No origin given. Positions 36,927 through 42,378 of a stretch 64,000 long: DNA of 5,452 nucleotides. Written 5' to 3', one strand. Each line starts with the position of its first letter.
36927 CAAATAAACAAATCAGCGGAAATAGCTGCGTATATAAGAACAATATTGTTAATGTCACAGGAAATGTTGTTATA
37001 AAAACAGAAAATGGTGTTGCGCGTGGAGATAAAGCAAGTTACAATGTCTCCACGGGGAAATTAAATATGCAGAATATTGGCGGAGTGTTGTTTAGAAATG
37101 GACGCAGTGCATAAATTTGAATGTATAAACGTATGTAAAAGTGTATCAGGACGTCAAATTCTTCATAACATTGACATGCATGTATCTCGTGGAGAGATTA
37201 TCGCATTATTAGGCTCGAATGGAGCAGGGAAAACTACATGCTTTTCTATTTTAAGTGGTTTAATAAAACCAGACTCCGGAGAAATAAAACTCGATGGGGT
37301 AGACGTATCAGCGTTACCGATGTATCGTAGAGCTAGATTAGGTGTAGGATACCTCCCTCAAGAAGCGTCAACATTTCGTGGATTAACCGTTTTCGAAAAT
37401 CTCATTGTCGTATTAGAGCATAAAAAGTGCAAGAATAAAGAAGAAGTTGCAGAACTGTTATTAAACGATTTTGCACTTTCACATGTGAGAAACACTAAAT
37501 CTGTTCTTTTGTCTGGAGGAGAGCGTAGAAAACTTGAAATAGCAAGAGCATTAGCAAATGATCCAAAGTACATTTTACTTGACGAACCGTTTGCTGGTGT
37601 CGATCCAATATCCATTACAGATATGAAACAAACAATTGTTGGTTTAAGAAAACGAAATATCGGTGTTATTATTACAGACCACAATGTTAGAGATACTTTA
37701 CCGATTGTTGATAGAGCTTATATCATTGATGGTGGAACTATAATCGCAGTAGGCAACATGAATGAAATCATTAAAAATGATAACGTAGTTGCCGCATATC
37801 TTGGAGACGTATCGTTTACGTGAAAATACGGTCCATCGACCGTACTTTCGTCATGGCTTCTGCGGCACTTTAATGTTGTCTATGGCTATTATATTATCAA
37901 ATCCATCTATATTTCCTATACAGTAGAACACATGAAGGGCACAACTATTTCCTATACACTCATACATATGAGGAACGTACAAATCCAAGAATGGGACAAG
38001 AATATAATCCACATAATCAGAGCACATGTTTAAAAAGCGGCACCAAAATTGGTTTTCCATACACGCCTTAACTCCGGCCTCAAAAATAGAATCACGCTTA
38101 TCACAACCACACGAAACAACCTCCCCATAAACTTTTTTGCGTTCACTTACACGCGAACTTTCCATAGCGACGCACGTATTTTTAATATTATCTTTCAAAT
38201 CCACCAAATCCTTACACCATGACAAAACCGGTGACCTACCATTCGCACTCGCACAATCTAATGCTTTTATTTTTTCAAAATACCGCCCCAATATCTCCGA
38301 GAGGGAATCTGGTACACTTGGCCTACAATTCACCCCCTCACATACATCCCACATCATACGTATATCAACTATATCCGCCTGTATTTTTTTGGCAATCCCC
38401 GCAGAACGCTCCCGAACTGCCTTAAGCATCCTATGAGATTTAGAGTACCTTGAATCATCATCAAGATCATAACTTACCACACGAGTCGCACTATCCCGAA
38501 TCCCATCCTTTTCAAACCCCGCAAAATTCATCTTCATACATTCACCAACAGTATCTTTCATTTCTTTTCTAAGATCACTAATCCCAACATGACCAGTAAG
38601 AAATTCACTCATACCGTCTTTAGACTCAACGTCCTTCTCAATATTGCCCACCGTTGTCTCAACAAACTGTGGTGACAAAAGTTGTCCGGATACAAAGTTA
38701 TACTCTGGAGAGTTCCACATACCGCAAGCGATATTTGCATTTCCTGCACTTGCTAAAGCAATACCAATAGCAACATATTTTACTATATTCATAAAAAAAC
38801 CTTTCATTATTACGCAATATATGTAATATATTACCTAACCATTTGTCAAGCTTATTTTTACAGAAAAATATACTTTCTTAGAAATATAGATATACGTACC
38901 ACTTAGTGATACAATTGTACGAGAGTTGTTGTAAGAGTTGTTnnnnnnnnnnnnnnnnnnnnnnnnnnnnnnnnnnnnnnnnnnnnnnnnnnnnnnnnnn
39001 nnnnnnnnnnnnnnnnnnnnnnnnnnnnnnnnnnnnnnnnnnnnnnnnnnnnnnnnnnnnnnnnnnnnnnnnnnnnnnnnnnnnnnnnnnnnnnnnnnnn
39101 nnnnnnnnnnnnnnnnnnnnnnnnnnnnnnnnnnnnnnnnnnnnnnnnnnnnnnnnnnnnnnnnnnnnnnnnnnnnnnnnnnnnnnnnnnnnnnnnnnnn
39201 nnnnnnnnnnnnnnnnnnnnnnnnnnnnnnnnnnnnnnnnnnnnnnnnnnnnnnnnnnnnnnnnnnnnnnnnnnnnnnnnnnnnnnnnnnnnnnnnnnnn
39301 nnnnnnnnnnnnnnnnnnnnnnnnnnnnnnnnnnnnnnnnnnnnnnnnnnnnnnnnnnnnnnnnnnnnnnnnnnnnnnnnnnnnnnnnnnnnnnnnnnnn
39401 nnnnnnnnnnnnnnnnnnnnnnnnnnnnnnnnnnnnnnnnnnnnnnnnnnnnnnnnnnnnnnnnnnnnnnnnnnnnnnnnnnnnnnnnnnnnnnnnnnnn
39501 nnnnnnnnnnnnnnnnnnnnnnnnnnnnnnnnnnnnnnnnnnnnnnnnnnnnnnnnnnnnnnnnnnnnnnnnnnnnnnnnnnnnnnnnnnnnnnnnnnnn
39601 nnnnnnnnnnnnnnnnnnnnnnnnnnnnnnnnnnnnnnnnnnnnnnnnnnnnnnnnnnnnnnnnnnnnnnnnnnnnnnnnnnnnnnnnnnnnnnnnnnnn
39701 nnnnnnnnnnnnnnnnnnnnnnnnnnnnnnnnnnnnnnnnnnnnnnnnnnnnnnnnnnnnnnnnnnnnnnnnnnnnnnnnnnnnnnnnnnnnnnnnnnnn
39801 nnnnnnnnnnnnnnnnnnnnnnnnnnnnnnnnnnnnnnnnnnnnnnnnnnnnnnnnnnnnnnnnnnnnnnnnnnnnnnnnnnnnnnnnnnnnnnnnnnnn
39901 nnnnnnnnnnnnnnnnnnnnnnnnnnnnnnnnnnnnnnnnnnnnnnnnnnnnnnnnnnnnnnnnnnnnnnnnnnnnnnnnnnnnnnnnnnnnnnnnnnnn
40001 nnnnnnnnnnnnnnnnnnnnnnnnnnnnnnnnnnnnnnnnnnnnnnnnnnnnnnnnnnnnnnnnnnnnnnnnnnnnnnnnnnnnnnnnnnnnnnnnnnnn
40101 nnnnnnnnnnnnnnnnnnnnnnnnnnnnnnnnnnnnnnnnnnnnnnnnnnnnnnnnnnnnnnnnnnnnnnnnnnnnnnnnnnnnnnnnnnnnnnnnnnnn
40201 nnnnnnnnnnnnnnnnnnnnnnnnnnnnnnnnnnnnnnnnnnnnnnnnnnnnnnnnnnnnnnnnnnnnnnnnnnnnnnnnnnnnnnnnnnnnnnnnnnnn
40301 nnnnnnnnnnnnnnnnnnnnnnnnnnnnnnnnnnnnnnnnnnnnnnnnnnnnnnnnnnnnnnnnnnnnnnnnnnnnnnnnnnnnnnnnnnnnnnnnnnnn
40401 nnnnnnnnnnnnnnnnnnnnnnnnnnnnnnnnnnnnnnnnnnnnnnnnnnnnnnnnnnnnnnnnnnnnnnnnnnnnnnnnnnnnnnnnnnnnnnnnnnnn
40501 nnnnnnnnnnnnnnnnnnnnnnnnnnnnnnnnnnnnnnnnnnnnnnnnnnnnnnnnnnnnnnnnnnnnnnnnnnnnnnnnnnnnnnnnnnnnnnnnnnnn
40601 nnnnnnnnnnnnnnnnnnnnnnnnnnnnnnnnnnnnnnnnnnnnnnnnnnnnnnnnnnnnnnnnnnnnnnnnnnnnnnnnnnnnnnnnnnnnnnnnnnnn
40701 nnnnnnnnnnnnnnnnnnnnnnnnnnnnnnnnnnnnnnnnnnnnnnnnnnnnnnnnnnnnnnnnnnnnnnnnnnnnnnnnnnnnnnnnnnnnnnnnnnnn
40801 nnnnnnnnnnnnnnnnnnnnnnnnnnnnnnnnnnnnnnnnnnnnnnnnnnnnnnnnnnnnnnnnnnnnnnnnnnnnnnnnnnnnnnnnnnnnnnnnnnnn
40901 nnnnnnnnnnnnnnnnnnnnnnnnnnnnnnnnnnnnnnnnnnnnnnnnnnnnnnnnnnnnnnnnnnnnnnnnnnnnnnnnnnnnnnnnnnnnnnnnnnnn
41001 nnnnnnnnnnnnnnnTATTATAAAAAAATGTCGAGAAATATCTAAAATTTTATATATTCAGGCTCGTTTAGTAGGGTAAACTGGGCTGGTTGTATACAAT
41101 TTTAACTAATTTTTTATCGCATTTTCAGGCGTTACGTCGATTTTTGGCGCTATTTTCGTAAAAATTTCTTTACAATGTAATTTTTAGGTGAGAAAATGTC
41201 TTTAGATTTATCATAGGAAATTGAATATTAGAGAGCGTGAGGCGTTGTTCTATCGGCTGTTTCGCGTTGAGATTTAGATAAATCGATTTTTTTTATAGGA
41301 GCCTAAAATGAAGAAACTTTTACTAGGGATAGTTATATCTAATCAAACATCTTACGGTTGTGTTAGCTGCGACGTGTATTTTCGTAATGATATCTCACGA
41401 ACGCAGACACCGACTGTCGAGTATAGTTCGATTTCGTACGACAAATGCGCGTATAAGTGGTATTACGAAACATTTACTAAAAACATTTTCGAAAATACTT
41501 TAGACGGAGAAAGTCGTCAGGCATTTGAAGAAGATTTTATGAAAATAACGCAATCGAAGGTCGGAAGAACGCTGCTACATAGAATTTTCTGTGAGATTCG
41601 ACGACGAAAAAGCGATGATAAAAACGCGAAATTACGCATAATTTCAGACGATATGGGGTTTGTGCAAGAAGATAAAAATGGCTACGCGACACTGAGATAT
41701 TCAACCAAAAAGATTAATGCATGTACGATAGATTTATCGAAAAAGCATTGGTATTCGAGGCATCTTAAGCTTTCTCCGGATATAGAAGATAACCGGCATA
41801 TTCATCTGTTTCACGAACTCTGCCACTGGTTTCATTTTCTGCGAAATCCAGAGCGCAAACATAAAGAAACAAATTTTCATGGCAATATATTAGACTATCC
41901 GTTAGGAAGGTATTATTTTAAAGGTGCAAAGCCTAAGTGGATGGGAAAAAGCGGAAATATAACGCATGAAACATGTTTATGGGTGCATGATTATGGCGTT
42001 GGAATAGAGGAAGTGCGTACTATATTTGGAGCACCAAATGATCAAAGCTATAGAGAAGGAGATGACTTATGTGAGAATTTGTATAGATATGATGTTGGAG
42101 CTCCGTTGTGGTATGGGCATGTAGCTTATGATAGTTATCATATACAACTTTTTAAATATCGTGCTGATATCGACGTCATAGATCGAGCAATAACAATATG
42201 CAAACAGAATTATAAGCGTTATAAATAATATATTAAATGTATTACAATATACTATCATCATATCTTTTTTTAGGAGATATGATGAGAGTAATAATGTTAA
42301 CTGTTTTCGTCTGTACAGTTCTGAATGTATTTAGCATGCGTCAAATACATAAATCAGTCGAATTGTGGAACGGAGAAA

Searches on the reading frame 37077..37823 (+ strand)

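Call 52: search_protein_families(library=pfam, proteins=[window:37077-37823:+], max_evalue=0.0001)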
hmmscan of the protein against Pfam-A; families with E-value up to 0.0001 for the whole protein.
window:37077-37823:+ (248 aa): 1 family
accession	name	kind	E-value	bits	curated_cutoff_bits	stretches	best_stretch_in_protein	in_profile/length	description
PF00005.33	ABC_tran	-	4.1e-36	125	25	1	29-173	1-137/137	ABC transporter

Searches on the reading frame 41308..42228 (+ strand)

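Call 55: search_protein_families(library=pfam, proteins=[window:41308-42228:+], max_evalue=0.0001)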
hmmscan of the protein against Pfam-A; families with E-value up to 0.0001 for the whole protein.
window:41308-42228:+ (306 aa): 0 families

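Call 109: search_protein_families(library=pfam, proteins=[window:41308-42228:+], max_evalue=1)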
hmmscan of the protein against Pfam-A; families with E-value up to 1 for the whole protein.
window:41308-42228:+ (306 aa): 1 family
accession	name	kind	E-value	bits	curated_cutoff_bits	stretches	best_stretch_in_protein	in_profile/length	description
PF14891.12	Peptidase_M91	-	0.11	13.3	25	1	71-182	15-111/176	Effector protein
